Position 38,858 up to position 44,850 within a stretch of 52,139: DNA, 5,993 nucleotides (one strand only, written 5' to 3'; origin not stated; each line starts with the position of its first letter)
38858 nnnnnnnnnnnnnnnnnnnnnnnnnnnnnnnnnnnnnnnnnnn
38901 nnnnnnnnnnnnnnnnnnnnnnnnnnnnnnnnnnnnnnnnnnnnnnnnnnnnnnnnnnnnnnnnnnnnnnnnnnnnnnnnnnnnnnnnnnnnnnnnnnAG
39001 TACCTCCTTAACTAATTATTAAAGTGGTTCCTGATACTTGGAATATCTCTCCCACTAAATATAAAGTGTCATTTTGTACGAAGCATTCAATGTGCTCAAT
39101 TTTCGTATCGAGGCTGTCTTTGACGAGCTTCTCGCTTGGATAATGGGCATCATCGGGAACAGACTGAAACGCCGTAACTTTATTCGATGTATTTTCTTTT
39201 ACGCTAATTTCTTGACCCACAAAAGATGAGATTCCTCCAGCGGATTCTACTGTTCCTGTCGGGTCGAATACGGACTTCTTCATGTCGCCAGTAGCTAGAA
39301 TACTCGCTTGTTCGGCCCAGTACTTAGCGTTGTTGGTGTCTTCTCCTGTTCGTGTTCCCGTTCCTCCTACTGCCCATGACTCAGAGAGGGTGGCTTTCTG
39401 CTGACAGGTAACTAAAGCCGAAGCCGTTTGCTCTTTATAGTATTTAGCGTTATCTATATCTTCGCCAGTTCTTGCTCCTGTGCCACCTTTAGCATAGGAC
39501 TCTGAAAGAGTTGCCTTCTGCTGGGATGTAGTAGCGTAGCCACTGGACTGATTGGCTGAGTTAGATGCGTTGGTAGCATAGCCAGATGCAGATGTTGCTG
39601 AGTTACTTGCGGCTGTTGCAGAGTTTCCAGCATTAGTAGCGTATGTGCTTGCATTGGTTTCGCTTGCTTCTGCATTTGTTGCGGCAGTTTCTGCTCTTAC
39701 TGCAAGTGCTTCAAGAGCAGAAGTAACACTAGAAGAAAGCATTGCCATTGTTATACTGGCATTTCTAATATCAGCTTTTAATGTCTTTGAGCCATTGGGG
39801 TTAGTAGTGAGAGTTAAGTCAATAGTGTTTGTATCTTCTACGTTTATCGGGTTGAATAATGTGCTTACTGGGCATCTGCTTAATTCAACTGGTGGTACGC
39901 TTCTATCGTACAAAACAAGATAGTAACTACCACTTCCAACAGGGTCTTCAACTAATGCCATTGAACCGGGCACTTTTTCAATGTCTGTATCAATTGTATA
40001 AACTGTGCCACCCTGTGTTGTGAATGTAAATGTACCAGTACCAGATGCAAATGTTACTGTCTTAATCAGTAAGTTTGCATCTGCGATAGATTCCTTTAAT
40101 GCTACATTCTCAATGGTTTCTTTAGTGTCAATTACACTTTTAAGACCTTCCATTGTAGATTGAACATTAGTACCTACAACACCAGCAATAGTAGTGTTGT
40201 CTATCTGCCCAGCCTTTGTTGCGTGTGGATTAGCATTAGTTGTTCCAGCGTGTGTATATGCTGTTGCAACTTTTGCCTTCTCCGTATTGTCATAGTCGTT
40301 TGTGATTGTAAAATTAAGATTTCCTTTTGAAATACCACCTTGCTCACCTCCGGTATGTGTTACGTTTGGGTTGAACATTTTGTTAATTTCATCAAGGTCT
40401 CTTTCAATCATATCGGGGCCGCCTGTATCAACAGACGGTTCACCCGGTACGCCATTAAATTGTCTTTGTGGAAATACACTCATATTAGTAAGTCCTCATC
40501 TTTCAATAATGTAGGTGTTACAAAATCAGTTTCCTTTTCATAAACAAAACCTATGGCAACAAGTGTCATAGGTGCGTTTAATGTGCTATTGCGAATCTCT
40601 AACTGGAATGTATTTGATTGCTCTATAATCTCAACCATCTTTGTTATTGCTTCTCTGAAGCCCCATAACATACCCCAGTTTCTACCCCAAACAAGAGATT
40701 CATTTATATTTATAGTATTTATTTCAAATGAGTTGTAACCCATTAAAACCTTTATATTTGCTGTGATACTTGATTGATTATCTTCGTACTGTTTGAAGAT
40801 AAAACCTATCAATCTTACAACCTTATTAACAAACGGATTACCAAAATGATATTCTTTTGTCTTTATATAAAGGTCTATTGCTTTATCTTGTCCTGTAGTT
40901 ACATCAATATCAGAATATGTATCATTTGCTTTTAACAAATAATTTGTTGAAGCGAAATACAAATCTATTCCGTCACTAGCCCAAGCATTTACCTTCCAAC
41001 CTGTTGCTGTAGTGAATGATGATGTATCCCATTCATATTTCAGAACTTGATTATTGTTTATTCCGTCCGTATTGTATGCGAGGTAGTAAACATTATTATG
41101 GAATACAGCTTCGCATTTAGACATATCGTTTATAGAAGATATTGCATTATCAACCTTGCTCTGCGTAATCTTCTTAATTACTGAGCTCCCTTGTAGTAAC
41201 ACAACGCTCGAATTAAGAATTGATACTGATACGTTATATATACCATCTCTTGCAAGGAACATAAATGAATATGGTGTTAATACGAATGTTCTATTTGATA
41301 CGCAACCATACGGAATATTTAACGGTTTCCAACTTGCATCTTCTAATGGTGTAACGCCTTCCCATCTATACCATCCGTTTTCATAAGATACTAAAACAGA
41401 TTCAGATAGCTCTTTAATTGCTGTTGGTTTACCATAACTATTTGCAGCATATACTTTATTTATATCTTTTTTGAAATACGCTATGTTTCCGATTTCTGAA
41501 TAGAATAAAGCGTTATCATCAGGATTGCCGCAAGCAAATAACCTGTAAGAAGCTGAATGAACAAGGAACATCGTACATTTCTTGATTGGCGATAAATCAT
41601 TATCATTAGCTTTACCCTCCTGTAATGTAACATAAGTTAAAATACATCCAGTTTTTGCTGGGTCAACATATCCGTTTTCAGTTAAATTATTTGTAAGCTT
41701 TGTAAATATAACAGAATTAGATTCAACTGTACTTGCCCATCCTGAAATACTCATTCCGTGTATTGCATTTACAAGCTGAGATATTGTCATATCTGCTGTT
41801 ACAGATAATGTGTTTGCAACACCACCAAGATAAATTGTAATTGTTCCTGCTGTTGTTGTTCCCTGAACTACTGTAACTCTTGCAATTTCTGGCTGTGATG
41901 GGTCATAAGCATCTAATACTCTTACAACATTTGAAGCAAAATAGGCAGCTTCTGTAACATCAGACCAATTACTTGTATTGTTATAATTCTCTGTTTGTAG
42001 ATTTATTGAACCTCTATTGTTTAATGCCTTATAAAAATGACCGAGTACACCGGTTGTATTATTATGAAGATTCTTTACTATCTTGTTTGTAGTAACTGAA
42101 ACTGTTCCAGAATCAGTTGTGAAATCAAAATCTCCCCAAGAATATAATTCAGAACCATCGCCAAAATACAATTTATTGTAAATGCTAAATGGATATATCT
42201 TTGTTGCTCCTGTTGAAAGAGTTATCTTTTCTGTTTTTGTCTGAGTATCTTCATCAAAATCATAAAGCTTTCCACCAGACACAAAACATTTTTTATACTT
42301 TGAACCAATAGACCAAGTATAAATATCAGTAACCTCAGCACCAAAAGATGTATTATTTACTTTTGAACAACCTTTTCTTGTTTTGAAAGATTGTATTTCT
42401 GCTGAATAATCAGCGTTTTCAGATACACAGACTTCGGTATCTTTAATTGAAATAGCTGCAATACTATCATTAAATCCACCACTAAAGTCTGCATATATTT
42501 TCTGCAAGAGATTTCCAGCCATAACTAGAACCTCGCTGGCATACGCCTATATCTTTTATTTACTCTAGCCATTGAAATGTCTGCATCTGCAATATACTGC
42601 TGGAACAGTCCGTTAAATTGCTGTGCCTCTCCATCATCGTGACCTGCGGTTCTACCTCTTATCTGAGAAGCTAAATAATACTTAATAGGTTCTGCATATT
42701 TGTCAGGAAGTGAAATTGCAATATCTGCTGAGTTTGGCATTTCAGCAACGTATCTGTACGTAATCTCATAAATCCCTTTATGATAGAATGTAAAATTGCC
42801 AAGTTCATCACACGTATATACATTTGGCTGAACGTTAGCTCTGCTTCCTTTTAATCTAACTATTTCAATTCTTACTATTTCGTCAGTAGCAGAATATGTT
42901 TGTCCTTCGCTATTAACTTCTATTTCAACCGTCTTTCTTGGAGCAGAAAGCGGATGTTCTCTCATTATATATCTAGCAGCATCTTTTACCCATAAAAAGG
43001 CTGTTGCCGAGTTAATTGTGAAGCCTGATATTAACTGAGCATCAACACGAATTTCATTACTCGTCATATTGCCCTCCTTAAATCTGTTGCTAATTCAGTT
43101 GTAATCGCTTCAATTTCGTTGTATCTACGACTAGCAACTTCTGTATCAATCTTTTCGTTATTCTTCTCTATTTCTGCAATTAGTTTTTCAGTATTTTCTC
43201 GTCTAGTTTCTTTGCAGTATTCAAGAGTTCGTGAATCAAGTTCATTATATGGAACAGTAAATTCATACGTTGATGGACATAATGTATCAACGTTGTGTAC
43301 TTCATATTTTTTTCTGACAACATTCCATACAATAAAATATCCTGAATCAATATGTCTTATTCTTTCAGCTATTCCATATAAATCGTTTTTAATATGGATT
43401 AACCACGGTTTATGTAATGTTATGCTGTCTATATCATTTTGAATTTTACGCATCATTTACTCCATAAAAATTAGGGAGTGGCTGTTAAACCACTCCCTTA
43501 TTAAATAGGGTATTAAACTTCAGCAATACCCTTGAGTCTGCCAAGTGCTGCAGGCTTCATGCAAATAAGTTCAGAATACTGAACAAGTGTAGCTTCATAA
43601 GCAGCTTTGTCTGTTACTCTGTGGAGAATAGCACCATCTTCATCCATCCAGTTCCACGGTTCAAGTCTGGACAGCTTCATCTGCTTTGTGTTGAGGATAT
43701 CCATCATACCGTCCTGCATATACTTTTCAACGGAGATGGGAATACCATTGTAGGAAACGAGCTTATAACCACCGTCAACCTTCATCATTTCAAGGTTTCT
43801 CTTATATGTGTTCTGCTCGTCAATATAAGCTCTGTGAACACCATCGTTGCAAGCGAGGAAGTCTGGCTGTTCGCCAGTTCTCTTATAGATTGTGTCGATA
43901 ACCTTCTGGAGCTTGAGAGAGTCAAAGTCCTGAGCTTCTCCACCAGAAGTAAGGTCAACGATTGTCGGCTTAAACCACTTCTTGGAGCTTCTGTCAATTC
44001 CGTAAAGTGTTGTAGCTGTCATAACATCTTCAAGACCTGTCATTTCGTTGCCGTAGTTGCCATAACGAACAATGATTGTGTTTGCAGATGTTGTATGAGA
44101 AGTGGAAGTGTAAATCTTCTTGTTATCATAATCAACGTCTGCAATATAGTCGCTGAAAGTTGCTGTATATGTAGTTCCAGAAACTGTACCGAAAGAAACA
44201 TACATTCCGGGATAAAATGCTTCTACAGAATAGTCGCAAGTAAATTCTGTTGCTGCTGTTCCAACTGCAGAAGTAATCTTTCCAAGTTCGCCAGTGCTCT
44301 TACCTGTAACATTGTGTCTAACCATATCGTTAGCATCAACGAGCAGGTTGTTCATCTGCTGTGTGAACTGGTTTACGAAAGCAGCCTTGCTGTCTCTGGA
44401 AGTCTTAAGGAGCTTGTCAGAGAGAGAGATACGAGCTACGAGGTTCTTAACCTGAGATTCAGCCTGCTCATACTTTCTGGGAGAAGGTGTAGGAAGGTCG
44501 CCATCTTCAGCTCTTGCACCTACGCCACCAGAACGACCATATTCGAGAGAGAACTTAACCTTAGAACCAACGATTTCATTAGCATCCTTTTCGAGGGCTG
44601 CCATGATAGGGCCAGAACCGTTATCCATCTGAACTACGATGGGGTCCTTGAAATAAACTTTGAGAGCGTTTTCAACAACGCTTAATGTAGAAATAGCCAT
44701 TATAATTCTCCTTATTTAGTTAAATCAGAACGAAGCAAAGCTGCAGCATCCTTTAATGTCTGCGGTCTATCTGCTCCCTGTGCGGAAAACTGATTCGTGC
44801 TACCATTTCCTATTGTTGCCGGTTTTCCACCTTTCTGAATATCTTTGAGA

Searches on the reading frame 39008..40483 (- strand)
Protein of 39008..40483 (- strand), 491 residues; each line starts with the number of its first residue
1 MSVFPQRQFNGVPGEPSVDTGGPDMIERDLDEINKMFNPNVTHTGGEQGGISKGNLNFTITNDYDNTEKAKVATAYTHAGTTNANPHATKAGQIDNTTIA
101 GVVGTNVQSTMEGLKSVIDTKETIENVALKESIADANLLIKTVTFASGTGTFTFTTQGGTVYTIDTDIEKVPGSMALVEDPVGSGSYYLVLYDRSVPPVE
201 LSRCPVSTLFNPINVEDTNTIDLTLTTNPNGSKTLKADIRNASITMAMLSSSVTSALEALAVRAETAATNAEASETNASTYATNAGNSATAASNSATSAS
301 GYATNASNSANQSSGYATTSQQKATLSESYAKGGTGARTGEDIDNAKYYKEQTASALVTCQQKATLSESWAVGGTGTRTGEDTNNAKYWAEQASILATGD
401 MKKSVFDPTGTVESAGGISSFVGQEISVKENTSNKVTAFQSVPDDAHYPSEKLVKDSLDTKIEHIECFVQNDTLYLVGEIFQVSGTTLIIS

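Call 9: search_protein_families(library=phrogs, proteins=[window:39008-40483:-], max_evalue=0.001)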
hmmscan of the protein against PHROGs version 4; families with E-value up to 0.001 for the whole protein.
window:39008-40483:- (491 aa): 6 families
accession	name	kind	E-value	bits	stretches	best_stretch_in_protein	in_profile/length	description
phrog_17196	-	other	5.5e-10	39.9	2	317-353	183-219/356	kinase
phrog_3279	-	tail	1.5e-08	35.6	1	253-393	114-265/396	tail fiber protein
phrog_26941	-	tail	2.6e-06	27.5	1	254-372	136-255/603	tail protein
phrog_13980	-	tail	2.5e-05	24.2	1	246-417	174-340/756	tail fiber protein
phrog_6614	-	tail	0.00042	20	1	237-338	123-225/548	minor tail protein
phrog_25888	-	unknown function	0.0008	19.7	0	362-396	191-225/325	-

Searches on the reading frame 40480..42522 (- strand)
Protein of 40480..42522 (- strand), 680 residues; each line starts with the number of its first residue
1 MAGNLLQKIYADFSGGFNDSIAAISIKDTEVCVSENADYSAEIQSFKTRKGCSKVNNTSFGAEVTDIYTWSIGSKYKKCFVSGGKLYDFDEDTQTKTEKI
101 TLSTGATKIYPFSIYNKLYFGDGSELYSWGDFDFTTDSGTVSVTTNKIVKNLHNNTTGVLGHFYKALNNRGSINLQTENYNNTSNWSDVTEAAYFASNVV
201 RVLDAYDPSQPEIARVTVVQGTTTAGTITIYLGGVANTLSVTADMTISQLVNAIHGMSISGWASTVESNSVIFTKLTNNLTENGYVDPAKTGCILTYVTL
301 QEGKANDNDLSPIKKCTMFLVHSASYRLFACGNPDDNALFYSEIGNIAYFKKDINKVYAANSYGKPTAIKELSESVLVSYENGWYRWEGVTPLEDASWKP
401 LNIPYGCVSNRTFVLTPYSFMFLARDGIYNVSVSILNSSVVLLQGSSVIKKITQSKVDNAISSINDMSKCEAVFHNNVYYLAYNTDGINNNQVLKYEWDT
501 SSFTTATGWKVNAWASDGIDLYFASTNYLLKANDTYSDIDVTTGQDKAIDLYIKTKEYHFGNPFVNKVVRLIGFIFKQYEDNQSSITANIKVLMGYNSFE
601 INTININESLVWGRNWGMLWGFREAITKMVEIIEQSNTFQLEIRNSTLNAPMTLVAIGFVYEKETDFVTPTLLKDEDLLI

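Call 9: search_protein_families(library=phrogs, proteins=[window:40480-42522:-], max_evalue=0.001)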
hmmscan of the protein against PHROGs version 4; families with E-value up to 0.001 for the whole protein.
window:40480-42522:- (680 aa): 0 families

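Call 26: search_protein_families(library=pfam, proteins=[window:40480-42522:-], max_evalue=0.01)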
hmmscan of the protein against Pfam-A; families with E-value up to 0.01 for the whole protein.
window:40480-42522:- (680 aa): 0 families

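Call 87: search_solved_structures(query=window:40483-42522:-, max_evalue=1)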
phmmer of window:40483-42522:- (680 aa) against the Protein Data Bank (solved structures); distinct sequences matched with E-value up to 1: 2.
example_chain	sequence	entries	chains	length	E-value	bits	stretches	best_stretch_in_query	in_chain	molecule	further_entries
3skp_A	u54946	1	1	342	0.8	11.3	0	157-201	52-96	Serotransferrin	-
3v89_B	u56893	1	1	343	0.81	11.3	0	157-201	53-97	Serotransferrin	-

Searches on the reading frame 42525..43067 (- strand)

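Call 9: search_protein_families(library=phrogs, proteins=[window:42525-43067:-], max_evalue=0.001)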
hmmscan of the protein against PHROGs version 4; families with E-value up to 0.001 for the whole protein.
window:42525-43067:- (180 aa): 0 families

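Call 26: search_protein_families(library=pfam, proteins=[window:42525-43067:-], max_evalue=0.01)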
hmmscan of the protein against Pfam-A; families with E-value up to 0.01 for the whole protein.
window:42525-43067:- (180 aa): 1 family
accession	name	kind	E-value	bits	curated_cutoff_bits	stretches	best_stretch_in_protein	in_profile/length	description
PF24175.2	SU10_adaptor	-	1.4e-07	32.6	27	1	24-168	24-183/194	SU10 adaptor protein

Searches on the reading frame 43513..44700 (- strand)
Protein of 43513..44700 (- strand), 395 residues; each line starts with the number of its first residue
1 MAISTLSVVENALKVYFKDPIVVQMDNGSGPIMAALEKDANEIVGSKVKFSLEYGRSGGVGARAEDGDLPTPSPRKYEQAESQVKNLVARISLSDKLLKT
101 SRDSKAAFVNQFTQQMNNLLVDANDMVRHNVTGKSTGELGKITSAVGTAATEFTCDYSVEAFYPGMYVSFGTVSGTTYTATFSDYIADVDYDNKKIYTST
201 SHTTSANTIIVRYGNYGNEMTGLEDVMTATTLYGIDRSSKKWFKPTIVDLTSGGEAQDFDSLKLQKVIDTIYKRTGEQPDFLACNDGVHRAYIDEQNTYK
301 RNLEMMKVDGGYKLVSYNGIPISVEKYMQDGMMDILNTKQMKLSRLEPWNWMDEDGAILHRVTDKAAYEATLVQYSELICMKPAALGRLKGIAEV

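Call 10: search_protein_families(library=phrogs, proteins=[window:43513-44700:-], max_evalue=0.001)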
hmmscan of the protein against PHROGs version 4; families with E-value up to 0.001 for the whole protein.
window:43513-44700:- (395 aa): 2 families
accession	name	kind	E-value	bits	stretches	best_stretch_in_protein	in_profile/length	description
phrog_14242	-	head and packaging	4.9e-54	184.5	1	4-394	3-390/396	major head protein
phrog_9953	-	head and packaging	1.3e-10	42.2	1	220-389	147-326/329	major head protein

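Call 31: find_related_loci(query=window:43513-44700:-, collection=viral_contigs, flank=10000)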
Query window:43513-44700:- (395 aa) in viral_contigs; peptide patterns used: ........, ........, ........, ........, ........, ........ (x = any residue, [..] = any of these).
3 stretches matched a pattern, but none encodes a relative of the query by tblastn (E <= 1e-3).

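Call 89: search_solved_structures(query=window:43516-44700:-, max_evalue=0.1)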
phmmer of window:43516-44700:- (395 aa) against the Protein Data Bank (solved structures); distinct sequences matched with E-value up to 0.1: 0.

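Call 90: search_dna_similar(query=window:43516-44700:-, collection=phages, mode=protein, max_rows=15)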
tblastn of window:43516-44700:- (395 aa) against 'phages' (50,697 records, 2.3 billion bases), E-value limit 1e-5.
Records with a match: 13; places in all: 13; records where one place covers at least 80% of the query: 13.
Best place of each record, by identity: <60% 13.
By first word of the organism name: Arthrobacter 8; Microbacterium 2; Caudoviricetes 2; Cellulosimicrobium 1.
By host as written in the record: Arthrobacter sp. ATCC 21022 8; Microbacterium paraoxydans NRRL B-14843 2; - 2; Cellulosimicrobium sp. 1.
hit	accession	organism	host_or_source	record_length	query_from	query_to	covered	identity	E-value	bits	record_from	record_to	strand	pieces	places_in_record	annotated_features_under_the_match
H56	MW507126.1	Microbacterium phage Shocker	Microbacterium paraoxydans NRRL B-14843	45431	4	392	98%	25.8%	1e-20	100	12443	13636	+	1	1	23: major capsid protein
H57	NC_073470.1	Microbacterium phage Shocker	Microbacterium paraoxydans NRRL B-14843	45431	4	392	98%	25.8%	1e-20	100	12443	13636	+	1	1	23: major capsid protein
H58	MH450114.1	Arthrobacter phage Brad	Arthrobacter sp. ATCC 21022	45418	45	394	89%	26.2%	6e-20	98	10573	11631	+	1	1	15: major capsid protein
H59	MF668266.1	Arthrobacter phage Adat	Arthrobacter sp. ATCC 21022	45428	45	394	89%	26.2%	6e-20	98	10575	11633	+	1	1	major capsid protein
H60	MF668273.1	Arthrobacter phage GurgleFerb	Arthrobacter sp. ATCC 21022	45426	45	394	89%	26.2%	6e-20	98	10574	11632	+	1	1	major capsid protein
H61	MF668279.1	Arthrobacter phage Nellie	Arthrobacter sp. ATCC 21022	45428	45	394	89%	26.2%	6e-20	98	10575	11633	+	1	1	major capsid protein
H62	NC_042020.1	Arthrobacter phage Adat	Arthrobacter sp. ATCC 21022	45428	45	394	89%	26.2%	6e-20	98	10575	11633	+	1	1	major head protein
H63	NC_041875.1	Arthrobacter phage Jasmine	Arthrobacter sp. ATCC 21022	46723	45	394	89%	26.0%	1e-19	97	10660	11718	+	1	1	17: major head protein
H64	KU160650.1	Arthrobacter phage Jasmine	Arthrobacter sp. ATCC 21022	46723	45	394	89%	26.0%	1e-19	97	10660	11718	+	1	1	17: major capsid protein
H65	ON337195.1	Arthrobacter phage Casserole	Arthrobacter sp. ATCC 21022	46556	45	394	89%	25.9%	8e-20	97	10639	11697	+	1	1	15: major capsid protein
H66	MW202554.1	Caudoviricetes sp.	Manatee Spring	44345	37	392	90%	24.6%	8e-15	82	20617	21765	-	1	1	hypothetical protein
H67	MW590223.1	Cellulosimicrobium phage DS1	Cellulosimicrobium sp.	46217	39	378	86%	25.8%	7e-16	86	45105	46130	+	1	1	hypothetical protein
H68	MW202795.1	Caudoviricetes sp.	Manatee Spring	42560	45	395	89%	22.9%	3e-17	90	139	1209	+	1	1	major capsid protein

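Call 91: get_annotated_region(hit=H57, flank=16000)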
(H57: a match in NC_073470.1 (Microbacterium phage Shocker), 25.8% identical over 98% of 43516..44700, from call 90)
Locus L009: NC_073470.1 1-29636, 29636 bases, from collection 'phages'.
description: Microbacterium phage Shocker, complete genome.
organism: Microbacterium phage Shocker (NCBI taxid 2805839)
taxonomy: Viruses; Duplodnaviria; Heunggongvirae; Uroviricota; Caudoviricetes
host: Microbacterium paraoxydans NRRL B-14843; source: soil; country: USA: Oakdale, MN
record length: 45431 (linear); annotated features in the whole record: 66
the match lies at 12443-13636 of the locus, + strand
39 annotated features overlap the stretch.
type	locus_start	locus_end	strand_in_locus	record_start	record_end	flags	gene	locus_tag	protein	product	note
CDS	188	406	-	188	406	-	1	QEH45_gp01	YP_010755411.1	hypothetical protein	-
CDS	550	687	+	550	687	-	2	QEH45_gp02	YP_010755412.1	hypothetical protein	-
CDS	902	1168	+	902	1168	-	3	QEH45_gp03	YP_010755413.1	hypothetical protein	-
CDS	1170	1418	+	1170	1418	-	4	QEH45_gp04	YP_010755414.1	hypothetical protein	-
CDS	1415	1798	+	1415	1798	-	5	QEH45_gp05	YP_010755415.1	hypothetical protein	-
CDS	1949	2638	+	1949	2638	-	6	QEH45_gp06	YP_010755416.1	hypothetical protein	-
CDS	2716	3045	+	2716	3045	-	7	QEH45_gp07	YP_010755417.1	hypothetical protein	-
CDS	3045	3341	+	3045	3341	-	8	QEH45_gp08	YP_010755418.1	hypothetical protein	-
CDS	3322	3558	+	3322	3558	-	9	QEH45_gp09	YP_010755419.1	hypothetical protein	-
CDS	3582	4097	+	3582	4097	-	10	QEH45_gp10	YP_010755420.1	hypothetical protein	-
CDS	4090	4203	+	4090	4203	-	11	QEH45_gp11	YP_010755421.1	membrane protein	-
CDS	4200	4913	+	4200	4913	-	12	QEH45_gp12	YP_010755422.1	helix-turn-helix DNA binding domain protein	-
CDS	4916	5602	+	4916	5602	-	13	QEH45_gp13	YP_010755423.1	hypothetical protein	-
CDS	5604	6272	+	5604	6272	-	14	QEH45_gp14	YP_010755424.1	peptidase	-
CDS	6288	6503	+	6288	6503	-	15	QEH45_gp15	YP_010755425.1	membrane protein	-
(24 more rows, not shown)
